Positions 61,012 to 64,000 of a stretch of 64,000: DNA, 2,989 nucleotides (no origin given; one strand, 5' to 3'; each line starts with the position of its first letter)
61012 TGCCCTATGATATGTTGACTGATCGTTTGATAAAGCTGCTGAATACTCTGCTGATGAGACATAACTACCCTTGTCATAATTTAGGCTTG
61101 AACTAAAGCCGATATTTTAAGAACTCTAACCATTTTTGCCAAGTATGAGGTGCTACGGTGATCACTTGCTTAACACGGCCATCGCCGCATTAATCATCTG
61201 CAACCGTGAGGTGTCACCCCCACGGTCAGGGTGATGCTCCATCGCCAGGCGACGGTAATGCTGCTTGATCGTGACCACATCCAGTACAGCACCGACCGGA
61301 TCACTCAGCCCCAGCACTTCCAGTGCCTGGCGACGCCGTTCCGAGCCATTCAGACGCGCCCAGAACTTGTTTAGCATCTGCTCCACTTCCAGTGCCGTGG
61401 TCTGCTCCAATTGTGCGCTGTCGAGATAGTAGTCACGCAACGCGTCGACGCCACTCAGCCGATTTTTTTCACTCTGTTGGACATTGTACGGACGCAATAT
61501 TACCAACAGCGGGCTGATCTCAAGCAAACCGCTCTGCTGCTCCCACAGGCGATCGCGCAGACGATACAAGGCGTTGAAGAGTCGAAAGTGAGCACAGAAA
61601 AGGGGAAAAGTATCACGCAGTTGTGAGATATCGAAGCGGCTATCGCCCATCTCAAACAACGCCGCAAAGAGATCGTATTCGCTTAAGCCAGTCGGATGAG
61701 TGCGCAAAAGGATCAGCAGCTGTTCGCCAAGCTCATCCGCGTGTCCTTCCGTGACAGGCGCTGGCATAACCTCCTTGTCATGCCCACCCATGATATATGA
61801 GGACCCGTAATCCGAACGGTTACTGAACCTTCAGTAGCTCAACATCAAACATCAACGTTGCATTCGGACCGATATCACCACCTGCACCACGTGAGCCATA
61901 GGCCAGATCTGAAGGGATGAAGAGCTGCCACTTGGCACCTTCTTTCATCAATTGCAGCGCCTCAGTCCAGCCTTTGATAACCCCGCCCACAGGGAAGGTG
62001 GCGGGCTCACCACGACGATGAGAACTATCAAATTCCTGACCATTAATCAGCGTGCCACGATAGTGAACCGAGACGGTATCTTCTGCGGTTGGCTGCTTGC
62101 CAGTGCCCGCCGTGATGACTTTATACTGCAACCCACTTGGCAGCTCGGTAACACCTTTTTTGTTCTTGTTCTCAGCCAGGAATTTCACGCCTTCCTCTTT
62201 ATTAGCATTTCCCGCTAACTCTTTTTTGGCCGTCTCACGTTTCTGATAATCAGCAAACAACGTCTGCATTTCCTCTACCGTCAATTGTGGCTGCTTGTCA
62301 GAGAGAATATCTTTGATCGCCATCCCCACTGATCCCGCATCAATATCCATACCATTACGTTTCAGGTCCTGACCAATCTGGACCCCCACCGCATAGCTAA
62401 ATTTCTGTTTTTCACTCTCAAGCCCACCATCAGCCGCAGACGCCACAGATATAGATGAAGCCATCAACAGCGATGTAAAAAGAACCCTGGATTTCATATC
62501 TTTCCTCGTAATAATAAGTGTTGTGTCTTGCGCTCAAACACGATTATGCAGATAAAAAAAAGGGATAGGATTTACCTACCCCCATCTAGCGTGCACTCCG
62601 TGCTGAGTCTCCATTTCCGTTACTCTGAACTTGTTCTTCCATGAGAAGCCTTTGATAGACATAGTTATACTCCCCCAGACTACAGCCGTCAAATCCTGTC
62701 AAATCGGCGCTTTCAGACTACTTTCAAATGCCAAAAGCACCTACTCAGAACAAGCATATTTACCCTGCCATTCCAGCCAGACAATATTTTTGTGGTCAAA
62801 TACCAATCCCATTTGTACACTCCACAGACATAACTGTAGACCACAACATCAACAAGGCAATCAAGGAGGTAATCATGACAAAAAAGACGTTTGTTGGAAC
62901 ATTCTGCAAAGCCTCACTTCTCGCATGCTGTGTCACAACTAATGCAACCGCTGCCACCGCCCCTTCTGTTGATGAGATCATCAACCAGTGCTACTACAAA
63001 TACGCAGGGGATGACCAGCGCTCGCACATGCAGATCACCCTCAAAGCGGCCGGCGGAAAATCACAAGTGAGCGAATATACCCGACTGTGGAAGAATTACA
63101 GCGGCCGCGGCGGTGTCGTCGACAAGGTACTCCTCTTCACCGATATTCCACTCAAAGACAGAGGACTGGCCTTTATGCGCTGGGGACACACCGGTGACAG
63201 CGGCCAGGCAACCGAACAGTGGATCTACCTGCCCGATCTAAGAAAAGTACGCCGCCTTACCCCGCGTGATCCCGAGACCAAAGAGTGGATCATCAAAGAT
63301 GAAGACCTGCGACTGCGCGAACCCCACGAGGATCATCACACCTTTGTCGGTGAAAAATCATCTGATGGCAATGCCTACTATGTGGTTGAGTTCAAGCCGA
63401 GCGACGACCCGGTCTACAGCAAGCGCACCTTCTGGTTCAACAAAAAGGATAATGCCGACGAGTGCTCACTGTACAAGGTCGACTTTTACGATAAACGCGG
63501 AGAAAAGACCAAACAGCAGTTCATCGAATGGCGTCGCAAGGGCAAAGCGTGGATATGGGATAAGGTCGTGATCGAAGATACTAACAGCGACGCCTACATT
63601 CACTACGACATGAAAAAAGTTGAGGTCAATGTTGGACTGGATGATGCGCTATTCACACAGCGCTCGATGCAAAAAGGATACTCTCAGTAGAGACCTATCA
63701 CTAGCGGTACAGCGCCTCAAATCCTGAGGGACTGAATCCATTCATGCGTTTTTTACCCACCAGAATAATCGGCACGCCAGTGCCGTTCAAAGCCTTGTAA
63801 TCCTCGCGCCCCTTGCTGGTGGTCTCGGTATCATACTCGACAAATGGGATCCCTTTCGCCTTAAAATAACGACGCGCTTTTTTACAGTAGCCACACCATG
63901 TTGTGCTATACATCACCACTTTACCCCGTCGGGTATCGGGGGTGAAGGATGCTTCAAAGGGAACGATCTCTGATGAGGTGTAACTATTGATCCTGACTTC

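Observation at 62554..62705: Unannotated Csr/Rsm-type small RNA between the FKBP and LolA-like genes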

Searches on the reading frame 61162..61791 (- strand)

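Call 8: search_protein_families(library=pfam, proteins=[window:61162-61791:-])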
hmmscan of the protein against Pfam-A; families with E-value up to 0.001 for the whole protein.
window:61162-61791:- (209 aa): 2 families
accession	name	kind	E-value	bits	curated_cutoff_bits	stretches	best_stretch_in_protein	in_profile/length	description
PF12339.13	DNAJ_related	-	1.5e-32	112.9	25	1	20-146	2-126/127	DNA-J related protein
PF00226.36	DnaJ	-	4.1e-07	30.4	27.8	1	171-208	13-54/63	DnaJ domain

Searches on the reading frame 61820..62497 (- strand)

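Call 8: search_protein_families(library=pfam, proteins=[window:61820-62497:-])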
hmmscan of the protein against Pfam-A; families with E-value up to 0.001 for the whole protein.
window:61820-62497:- (225 aa): 2 families
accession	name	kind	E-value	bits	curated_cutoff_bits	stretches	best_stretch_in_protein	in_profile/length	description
PF00254.34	FKBP_C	-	7.2e-32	110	21.1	1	134-222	3-94/94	FKBP-type peptidyl-prolyl cis-trans isomerase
PF01346.23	FKBP_N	-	4.3e-27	95.2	22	1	30-127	1-97/97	Domain amino terminal to FKBP-type peptidyl-prolyl isomerase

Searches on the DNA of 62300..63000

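Call 3: search_rna_families(source=window, start=62300, end=63000, threshold=evalue, max_evalue=10, show_alignments=3)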
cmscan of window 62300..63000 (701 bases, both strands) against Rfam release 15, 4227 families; matches with E-value up to 10: 1.
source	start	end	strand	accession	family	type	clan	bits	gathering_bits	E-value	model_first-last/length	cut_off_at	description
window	62664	62695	+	RF01341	CRISPR-DR30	Gene; CRISPR;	-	15.8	50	4.6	1-38/38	no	CRISPR RNA direct repeat element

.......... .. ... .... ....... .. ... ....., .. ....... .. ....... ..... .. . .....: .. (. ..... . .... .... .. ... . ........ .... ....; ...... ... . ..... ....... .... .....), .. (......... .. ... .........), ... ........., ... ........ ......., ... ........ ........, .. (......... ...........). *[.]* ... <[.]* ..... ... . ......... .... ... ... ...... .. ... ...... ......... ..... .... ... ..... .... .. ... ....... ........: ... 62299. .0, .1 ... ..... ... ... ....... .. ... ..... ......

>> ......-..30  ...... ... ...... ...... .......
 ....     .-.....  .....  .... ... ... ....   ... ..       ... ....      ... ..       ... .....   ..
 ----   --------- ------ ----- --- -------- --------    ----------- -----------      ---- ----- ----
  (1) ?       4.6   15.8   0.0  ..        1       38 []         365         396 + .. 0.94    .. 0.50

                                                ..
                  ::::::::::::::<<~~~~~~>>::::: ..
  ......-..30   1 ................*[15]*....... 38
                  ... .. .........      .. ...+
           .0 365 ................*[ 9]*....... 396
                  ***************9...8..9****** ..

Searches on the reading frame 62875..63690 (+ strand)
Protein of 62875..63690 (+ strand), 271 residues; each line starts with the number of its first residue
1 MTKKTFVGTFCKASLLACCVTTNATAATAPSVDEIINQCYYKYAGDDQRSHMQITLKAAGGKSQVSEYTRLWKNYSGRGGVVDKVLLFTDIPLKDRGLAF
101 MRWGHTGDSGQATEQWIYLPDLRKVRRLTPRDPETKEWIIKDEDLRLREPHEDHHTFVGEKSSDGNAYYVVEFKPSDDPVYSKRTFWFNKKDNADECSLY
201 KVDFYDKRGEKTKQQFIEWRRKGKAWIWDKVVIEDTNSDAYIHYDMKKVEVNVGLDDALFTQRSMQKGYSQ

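Call 8: search_protein_families(library=pfam, proteins=[window:62875-63690:+])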
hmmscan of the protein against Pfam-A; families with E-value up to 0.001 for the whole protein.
window:62875-63690:+ (271 aa): 2 families
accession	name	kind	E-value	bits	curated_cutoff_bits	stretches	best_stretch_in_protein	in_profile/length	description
PF17131.11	LolA_like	-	2.2e-29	102.8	30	1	83-267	3-184/184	Outer membrane lipoprotein-sorting protein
PF07044.18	DUF1329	-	2.5e-07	30.8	23.1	0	39-128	87-186/368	Protein of unknown function (DUF1329)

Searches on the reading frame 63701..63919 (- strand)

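Call 8: search_protein_families(library=pfam, proteins=[window:63701-63919:-])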
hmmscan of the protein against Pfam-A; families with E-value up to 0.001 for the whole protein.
window:63701-63919:- (72 aa): 3 families
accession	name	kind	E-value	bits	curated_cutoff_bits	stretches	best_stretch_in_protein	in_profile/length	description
PF00462.30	Glutaredoxin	-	8.3e-13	48.8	22.9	1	2-57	2-58/60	Glutaredoxin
PF13409.12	GST_N_2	-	6.2e-05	24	25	1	8-54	1-51/70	Glutathione S-transferase, N-terminal domain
PF13417.12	GST_N_3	-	0.00015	22.5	22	1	4-48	2-45/75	Glutathione S-transferase, N-terminal domain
